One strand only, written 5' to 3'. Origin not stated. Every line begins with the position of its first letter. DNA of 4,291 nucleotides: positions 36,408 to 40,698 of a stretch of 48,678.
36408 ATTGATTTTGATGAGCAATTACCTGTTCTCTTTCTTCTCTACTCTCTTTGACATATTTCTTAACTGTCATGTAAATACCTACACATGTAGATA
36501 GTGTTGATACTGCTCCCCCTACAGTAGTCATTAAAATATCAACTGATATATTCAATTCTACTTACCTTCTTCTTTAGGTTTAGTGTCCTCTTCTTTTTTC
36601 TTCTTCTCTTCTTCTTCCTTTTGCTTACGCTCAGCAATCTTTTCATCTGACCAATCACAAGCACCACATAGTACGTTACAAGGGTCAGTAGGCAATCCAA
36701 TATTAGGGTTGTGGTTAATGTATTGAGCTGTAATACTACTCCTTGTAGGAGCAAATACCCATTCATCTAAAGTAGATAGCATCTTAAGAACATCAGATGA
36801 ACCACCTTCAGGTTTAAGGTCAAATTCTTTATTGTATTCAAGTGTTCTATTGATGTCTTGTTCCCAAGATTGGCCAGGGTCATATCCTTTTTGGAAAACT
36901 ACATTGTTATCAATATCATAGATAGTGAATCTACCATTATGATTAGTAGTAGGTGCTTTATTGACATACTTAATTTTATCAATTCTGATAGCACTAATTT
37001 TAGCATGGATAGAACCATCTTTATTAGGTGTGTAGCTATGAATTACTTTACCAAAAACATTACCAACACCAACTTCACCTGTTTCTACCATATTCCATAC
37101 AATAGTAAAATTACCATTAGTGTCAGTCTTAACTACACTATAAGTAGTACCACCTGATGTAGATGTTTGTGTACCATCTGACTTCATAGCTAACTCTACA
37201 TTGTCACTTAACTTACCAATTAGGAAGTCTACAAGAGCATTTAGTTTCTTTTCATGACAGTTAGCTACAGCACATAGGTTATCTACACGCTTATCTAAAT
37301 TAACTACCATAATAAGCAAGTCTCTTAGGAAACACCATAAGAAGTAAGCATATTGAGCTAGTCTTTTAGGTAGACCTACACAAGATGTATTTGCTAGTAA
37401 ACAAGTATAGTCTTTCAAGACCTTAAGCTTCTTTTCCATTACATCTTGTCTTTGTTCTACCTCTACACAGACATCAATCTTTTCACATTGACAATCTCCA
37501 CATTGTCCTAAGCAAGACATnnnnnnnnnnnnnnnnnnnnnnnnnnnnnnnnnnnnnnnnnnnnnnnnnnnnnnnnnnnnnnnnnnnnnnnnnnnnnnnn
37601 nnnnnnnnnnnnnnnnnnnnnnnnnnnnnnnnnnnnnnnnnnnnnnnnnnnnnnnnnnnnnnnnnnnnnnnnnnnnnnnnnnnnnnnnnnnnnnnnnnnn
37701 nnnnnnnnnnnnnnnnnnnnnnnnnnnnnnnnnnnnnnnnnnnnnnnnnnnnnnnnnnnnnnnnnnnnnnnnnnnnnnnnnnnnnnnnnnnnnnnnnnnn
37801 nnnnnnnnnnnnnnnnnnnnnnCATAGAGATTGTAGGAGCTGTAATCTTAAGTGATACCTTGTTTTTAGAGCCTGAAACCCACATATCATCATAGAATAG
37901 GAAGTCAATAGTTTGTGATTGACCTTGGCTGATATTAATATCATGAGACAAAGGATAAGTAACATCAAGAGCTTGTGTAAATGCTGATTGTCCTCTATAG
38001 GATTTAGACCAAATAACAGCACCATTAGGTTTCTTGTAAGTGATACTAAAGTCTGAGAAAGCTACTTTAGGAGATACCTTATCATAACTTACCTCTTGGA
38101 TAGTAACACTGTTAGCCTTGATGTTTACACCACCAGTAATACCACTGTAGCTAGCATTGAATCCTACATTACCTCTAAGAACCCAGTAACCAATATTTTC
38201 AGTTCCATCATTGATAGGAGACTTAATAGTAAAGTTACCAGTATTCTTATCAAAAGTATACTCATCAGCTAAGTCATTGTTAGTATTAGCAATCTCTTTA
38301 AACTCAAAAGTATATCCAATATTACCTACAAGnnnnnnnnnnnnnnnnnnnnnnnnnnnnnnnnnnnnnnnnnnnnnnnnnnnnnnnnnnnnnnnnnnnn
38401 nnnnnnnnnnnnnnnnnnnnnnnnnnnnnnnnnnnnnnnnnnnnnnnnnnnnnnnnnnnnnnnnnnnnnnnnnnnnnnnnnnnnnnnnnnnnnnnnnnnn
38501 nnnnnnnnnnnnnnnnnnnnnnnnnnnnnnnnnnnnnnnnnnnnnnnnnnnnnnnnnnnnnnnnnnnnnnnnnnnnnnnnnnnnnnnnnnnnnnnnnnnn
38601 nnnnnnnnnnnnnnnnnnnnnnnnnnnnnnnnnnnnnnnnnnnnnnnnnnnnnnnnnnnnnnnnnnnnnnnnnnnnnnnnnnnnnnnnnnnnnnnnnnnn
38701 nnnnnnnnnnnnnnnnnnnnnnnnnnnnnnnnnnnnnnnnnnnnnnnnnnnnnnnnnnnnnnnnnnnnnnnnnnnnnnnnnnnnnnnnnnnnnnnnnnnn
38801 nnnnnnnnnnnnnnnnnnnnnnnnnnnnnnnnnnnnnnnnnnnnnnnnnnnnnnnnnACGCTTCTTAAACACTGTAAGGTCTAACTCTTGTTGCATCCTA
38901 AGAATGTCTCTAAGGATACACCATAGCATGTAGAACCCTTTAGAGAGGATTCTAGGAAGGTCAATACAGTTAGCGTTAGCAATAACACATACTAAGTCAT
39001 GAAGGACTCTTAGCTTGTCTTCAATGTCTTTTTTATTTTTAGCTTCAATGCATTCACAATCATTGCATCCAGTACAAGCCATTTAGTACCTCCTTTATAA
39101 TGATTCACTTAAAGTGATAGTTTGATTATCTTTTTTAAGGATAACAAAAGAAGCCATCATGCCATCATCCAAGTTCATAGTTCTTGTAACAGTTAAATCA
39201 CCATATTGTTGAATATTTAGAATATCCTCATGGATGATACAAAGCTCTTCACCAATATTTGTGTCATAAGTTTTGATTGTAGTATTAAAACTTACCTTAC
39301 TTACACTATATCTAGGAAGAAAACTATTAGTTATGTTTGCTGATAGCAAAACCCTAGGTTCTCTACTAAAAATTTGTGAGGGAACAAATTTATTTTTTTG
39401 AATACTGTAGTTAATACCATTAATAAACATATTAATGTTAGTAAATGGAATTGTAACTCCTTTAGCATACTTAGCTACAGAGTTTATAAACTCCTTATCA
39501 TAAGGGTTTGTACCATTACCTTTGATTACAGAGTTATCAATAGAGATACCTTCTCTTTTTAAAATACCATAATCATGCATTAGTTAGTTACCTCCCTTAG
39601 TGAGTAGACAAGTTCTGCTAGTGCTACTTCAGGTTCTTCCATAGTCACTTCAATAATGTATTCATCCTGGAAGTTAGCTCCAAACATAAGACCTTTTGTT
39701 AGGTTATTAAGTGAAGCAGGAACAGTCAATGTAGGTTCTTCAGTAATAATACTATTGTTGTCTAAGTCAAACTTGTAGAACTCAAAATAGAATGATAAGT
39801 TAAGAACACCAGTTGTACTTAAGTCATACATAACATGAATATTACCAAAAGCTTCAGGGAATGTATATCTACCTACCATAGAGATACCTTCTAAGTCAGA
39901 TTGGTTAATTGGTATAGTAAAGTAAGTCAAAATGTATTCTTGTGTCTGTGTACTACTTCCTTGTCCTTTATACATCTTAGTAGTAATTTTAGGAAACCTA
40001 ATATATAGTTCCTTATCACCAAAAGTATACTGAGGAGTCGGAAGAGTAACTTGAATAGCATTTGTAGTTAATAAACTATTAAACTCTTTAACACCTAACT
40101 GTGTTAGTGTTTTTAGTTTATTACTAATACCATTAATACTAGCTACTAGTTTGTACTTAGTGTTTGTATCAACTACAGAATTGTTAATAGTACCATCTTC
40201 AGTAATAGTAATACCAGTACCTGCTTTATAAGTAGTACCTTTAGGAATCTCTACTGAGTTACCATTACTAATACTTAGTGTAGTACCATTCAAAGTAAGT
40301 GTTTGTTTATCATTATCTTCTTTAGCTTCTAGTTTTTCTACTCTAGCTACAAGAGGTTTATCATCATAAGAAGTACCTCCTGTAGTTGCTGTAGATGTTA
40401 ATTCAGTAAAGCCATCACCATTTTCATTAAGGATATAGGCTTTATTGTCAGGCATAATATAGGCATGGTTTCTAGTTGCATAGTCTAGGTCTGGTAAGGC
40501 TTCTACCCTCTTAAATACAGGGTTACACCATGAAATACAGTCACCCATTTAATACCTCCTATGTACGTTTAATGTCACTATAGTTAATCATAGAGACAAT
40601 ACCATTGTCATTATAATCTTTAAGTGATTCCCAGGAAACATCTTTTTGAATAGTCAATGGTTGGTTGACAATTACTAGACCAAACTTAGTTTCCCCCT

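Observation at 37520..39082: Phage fibre protein with streptococcal antigen I/II-like architecture: strict Tyr-heptad helix + globular domain + proline-rich repeat of matching length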

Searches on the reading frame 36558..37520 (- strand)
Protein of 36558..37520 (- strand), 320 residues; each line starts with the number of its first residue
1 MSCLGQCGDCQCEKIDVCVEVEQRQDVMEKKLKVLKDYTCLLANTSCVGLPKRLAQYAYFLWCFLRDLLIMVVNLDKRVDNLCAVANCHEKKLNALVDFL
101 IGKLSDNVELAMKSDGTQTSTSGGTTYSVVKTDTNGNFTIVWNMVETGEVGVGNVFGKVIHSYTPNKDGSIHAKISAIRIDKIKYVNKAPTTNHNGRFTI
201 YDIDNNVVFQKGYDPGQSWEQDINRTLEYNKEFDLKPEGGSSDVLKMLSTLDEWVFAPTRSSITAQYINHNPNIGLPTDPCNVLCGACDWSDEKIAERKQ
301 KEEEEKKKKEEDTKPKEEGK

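Call 4: search_protein_families(library=pfam, proteins=[window:36558-37520:-], max_evalue=1)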
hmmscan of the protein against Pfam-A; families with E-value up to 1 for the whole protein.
window:36558-37520:- (320 aa): 2 families
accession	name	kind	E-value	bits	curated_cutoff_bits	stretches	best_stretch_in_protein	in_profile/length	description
PF18220.6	BspA_v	-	1.1e-18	67.9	25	1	127-269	7-150/150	Adhesin BspA variable domain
PF11114.13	Minor_capsid_2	-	0.043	14.3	27.7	1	145-224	19-98/113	Minor capsid protein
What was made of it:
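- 36558..37520 (-): Translationally coupled paralogue (320 aa): same cap, short helix, BspA_v domain, 9-residue return, a C-terminal CxxxCxxC, then an E/K-rich tail. Pfam BspA_v 1.1e-18 (call 4).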

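Call 5: search_protein_families(library=phrogs, proteins=[window:36558-37520:-], max_evalue=0.01)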
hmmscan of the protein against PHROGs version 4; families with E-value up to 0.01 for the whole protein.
window:36558-37520:- (320 aa): 0 families

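Call 10: search_solved_structures(query=window:36558-37520:-, max_evalue=1, show_alignments=2)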
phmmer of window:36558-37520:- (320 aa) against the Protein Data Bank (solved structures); distinct sequences matched with E-value up to 1: 2.
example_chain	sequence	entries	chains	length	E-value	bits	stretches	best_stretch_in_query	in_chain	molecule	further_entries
5dz8_A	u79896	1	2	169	9.9e-19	70.9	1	116-271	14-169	BspA (BspA_V)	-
7dl8_A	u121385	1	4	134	0.31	13.5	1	231-316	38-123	ALBA-Domain Protein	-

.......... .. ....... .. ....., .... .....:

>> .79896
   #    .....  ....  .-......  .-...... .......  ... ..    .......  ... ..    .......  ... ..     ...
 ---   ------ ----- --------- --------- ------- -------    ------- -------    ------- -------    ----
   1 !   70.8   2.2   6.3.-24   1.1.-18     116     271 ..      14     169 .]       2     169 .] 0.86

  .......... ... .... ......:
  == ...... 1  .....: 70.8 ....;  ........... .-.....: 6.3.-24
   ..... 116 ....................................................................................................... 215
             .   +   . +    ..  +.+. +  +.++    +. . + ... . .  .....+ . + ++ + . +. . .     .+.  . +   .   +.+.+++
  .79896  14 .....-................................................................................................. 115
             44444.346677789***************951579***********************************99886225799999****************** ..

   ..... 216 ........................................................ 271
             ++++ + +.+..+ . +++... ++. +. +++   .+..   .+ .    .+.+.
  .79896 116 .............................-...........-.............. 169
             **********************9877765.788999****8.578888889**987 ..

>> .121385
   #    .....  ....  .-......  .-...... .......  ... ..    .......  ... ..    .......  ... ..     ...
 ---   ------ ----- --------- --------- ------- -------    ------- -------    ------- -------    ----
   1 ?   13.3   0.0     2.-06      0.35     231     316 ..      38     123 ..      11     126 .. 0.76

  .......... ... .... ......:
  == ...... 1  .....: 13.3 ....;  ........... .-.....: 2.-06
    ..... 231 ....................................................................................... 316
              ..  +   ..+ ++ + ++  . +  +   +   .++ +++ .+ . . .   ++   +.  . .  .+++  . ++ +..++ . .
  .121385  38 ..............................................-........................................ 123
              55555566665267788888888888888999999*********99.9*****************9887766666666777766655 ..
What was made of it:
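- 36558..37520 (-): 5DZ8 at 1e-18 (call 10).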

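Call 67: search_dna_similar(query=window:36561-37520:-, collection=phages, mode=protein, max_evalue=0.001, max_rows=30)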
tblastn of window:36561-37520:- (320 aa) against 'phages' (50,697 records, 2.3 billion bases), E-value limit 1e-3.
No match.

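Call 92: search_protein_families(library=ncbifam, proteins=[window:36561-37520:-], max_evalue=0.01)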
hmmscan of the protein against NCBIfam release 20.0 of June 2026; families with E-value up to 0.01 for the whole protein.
window:36561-37520:- (320 aa): 0 families

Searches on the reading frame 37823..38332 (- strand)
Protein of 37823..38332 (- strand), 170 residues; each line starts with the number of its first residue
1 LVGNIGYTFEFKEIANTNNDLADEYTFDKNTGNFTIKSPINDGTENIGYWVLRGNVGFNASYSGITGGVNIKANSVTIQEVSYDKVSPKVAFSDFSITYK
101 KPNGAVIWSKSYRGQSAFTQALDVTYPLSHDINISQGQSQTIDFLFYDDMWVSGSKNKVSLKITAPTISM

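Call 37: find_homologous_proteins(query=A4, max_evalue=0.001)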
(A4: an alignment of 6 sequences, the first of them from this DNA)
Query A4 (6 sequences) (170 aa, profile of the alignment): 6 proteins with E <= 0.001 among 1870 candidates.
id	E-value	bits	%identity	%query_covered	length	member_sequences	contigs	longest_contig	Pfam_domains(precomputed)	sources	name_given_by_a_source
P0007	1.1e-54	203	25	71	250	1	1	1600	PF18220.7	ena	-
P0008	9.9e-52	193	28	30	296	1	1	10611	PF18220.7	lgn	-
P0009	2.3e-39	153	31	29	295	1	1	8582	PF18220.7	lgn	-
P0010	7.5e-25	105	26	34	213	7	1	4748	PF18220.7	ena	-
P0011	5.8e-21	93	37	25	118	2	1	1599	PF18220.7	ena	-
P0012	7.7e-14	70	75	30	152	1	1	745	-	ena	-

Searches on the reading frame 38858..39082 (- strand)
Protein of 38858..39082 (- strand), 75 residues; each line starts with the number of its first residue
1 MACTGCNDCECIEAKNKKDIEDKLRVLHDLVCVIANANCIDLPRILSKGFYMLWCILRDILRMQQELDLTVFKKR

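Call 76: find_related_loci(query=A7, collection=genome_contigs, flank=6000)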
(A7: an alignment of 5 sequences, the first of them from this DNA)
Query A7 (75 aa) in genome_contigs; peptide patterns used: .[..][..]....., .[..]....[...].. (x = any residue, [..] = any of these).
89 stretches matched a pattern, but none encodes a relative of the query by tblastn (E <= 1e-3).
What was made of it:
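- The cap was not found in 185,579 species-representative bacterial genomes (call 76).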

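Call 83: find_homologous_proteins(query=A6, max_evalue=0.001)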
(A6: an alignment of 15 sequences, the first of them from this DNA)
Query A6 (15 sequences): 64 candidates shared short words with the query, none scored E <= 0.001.
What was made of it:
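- Tried and rejected: Word-indexed homologue searches with the V-domain and cap profiles found few or no relatives (calls 37, 83).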

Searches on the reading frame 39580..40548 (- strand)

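Call 4: search_protein_families(library=pfam, proteins=[window:39580-40548:-], max_evalue=1)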
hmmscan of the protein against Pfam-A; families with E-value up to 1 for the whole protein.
window:39580-40548:- (322 aa): 1 family
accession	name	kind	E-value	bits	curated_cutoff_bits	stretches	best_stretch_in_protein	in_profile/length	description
PF25158.1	ABCA11_C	-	0.17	12.2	27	1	89-107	21-39/55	ABC transporter A family member 11-like, C-terminal domain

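Call 5: search_protein_families(library=phrogs, proteins=[window:39580-40548:-], max_evalue=0.01)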
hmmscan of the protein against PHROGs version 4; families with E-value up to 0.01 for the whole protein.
window:39580-40548:- (322 aa): 1 family
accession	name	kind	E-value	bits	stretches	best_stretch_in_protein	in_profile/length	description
phrog_38806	-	unknown function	0.0089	16.4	0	11-53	26-68/285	-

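Call 92: search_protein_families(library=ncbifam, proteins=[window:39583-40548:-], max_evalue=0.01)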
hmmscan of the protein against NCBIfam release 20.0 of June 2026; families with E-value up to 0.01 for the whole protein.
window:39583-40548:- (322 aa): 0 families
